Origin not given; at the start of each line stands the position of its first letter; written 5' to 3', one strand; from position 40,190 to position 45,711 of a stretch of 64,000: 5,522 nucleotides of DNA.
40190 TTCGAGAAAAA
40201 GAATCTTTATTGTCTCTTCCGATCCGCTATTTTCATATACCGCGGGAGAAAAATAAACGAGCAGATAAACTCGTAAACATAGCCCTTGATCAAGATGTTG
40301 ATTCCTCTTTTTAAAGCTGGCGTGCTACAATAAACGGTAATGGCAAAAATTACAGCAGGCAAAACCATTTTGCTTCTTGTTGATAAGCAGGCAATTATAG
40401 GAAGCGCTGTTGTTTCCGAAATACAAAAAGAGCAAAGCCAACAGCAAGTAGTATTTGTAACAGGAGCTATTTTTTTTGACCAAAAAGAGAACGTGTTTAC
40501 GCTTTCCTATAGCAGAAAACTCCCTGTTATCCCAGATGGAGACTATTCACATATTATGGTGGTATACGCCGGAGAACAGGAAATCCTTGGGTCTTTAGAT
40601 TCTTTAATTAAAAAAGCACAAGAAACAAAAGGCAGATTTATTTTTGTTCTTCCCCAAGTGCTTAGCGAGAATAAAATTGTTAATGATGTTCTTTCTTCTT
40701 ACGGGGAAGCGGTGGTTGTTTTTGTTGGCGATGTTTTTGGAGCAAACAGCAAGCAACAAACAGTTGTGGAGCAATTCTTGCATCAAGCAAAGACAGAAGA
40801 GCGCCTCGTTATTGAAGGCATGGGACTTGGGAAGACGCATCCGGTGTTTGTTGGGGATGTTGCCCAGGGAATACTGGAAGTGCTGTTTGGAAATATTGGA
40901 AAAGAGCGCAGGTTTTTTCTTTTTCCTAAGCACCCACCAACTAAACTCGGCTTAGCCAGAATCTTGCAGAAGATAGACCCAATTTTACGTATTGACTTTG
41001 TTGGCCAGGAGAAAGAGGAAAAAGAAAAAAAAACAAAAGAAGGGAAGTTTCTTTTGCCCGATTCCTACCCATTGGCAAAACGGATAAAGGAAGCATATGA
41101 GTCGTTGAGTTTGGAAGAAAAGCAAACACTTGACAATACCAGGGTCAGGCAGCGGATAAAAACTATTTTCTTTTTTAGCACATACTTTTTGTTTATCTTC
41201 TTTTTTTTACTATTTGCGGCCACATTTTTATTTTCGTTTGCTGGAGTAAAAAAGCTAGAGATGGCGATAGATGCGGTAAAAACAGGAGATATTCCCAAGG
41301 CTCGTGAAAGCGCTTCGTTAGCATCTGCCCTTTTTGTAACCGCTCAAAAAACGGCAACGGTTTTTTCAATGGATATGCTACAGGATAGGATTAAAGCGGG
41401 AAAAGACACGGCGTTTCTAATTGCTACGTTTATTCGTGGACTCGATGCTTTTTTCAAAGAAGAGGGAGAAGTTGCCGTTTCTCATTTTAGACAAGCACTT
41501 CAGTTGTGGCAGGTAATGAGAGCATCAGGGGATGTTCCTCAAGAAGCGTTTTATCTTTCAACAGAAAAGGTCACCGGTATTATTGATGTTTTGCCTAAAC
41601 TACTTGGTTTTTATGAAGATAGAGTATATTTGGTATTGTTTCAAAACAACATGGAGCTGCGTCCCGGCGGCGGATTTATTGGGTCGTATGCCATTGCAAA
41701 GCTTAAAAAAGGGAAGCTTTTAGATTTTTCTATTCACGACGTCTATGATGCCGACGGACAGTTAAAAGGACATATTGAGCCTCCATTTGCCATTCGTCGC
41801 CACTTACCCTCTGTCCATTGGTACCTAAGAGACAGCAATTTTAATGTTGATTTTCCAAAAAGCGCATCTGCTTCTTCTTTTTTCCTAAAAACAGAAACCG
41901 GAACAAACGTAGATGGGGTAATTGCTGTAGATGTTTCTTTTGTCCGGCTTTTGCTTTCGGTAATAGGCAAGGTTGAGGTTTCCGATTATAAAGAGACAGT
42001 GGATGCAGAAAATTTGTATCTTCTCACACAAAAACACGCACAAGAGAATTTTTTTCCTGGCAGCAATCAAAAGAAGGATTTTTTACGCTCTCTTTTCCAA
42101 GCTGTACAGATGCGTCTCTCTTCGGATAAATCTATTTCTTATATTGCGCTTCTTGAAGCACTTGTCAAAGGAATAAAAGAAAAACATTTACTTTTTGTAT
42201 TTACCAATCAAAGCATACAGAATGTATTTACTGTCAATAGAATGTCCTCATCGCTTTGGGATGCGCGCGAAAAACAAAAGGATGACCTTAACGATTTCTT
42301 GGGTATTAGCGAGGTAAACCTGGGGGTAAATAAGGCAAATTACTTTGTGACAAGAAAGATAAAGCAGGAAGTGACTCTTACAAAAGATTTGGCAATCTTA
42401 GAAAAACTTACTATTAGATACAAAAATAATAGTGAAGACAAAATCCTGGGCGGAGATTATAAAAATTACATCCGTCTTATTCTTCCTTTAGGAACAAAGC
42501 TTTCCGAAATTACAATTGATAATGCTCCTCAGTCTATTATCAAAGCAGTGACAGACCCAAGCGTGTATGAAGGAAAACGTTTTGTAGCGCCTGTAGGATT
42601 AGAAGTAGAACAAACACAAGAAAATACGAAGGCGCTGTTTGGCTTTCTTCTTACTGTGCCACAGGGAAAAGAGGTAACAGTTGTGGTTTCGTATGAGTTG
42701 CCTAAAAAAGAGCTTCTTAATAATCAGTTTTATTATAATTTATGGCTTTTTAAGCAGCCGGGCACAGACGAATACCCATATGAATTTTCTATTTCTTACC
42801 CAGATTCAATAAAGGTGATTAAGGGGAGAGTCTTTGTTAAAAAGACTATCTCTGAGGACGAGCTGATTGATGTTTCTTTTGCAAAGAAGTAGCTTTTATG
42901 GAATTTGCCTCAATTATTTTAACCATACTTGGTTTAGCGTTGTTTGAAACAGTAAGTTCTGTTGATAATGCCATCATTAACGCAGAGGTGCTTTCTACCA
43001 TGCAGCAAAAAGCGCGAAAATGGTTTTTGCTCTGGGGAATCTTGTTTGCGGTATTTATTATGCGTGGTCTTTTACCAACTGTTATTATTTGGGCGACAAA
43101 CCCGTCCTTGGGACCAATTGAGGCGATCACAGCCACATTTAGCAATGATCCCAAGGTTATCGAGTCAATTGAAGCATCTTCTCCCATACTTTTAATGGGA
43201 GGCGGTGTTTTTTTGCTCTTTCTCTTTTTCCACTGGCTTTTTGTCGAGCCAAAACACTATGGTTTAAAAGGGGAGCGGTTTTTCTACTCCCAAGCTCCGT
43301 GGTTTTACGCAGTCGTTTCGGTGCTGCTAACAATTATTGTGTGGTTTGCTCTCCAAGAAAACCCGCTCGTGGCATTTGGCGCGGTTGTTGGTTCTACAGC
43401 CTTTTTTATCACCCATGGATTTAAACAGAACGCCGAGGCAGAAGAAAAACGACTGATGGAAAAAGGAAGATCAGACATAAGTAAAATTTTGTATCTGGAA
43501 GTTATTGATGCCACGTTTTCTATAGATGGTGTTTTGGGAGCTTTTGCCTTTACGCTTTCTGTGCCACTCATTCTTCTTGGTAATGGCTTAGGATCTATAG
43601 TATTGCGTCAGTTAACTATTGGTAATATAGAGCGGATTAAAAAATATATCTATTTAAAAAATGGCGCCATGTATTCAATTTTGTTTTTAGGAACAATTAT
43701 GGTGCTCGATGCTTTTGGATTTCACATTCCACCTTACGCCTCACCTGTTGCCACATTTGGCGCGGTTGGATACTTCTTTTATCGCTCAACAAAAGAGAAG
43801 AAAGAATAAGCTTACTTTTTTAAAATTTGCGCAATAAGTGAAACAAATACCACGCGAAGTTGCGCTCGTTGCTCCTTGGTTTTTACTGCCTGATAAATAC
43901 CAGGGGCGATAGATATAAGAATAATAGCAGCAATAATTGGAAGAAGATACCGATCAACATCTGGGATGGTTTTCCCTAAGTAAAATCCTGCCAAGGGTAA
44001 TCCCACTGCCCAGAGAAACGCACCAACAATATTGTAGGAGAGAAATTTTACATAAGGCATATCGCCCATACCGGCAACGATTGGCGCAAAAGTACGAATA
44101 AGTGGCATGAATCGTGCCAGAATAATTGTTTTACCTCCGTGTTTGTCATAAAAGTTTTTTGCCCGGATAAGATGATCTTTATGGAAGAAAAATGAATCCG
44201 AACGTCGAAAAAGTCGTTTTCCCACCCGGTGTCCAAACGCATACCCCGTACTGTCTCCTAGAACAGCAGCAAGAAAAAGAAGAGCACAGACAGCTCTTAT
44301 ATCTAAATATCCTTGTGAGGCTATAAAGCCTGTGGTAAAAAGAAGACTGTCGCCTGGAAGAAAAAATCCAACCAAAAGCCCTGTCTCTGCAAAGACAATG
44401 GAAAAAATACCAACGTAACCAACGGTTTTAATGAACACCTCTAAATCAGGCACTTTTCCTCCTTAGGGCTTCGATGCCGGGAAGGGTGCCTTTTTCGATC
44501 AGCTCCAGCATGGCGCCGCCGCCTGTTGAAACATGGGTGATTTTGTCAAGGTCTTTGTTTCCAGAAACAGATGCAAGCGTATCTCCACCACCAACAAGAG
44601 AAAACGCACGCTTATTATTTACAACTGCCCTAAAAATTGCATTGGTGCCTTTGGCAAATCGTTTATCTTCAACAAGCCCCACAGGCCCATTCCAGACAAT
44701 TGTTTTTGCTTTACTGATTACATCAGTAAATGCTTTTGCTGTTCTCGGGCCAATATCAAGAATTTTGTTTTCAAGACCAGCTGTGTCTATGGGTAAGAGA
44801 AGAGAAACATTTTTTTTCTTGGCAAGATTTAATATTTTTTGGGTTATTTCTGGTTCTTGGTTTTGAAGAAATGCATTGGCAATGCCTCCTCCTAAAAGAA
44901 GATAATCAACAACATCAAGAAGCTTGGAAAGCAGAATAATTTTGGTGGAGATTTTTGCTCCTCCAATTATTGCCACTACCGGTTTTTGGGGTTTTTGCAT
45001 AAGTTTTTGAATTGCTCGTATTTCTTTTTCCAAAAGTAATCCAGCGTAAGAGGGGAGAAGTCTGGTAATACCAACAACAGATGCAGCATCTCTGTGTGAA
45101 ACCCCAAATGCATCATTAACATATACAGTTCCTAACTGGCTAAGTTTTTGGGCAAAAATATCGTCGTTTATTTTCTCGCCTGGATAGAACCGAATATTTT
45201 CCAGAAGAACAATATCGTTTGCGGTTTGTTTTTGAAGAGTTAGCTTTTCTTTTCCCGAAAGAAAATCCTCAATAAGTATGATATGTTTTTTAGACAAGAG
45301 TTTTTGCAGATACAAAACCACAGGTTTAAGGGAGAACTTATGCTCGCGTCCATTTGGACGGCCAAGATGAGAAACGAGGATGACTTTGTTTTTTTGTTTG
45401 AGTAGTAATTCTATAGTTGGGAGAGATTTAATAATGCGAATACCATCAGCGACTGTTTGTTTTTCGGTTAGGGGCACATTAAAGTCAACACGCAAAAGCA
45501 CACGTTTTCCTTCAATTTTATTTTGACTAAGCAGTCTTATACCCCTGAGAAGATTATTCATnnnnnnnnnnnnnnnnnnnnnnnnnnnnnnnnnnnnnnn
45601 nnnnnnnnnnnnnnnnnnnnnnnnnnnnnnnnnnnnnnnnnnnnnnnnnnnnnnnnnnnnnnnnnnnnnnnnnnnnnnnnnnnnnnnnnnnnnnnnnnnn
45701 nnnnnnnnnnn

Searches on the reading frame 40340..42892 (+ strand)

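Call 55: search_protein_families(library=pfam, proteins=[window:40340-42892:+], max_evalue=0.00001)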
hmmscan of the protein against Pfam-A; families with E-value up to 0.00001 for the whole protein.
window:40340-42892:+ (850 aa): 1 family
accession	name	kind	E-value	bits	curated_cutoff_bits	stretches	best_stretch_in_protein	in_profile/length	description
PF13196.11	DUF4012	-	4.3e-25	89.3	28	1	427-563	3-139/144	Protein of unknown function (DUF4012)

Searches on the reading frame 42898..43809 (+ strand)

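Call 55: search_protein_families(library=pfam, proteins=[window:42898-43809:+], max_evalue=0.00001)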
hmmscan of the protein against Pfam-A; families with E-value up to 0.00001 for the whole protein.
window:42898-43809:+ (303 aa): 2 families
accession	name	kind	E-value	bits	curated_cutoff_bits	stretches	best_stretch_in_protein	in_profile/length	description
PF04332.21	DUF475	-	3.6e-48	165.3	27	1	22-295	1-284/293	Protein of unknown function (DUF475)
PF03741.22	TerC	-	9.2e-22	78.1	27.8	2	143-271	46-177/178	Integral membrane protein TerC family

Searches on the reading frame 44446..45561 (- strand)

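Call 55: search_protein_families(library=pfam, proteins=[window:44446-45561:-], max_evalue=0.00001)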
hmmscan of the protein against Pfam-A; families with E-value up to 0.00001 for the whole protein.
window:44446-45561:- (371 aa): 1 family
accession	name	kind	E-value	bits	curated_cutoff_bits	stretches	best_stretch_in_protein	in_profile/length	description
PF00162.24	PGK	-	8.5e-116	387.5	27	1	13-356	3-377/379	Phosphoglycerate kinase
